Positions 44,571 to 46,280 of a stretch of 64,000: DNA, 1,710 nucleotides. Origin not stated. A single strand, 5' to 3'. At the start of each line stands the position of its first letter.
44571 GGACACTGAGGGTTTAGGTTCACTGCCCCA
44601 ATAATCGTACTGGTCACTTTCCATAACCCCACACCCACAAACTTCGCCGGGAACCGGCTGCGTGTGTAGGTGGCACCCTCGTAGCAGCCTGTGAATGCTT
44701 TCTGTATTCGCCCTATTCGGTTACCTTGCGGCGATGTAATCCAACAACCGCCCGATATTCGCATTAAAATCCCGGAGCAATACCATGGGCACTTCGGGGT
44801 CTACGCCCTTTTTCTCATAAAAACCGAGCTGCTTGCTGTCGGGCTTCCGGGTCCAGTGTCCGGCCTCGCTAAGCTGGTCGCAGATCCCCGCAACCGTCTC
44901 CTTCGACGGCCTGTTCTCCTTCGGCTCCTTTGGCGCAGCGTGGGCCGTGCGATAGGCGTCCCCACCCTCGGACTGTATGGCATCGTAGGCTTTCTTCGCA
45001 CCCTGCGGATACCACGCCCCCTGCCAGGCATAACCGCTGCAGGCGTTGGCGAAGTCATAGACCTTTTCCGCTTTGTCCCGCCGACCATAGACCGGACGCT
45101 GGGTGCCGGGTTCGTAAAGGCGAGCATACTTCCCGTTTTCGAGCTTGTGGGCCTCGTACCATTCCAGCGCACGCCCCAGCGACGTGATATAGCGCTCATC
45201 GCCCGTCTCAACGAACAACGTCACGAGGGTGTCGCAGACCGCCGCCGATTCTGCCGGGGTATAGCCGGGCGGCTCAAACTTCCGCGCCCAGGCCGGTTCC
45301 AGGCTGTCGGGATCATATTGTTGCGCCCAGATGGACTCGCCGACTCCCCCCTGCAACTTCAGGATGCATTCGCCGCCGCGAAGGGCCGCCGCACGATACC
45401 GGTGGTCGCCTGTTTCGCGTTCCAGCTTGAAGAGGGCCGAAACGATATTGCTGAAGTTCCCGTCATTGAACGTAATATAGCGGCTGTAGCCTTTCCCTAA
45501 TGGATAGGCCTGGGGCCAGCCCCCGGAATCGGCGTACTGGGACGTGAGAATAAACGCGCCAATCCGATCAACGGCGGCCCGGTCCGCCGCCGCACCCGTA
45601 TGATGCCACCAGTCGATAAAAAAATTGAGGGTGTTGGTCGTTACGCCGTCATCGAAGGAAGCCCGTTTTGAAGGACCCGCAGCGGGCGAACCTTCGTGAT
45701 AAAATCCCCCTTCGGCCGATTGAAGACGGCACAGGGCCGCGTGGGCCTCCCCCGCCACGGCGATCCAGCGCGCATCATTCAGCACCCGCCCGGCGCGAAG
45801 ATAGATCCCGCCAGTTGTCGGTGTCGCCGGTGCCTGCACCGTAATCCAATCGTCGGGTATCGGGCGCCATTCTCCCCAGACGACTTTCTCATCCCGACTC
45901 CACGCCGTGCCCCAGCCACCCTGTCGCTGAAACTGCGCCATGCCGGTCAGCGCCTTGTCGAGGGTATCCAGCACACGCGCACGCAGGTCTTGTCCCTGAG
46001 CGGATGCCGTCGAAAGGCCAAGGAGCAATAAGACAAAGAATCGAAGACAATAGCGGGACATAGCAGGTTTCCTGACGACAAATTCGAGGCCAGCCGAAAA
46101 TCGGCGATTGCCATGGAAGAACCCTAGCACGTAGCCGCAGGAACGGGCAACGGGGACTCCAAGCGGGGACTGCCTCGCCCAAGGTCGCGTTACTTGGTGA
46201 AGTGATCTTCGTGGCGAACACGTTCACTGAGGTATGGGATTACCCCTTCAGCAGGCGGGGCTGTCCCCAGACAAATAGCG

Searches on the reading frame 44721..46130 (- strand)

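Call 48: search_protein_families(library=pfam, proteins=[window:44721-46130:-], max_evalue=0.001)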
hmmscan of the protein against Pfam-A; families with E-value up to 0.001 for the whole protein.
window:44721-46130:- (469 aa): 1 family
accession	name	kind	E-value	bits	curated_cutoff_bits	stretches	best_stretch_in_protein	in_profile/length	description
PF09492.16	Pec_lyase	-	9.6e-31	107.6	22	1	154-338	31-225/292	Pectic acid lyase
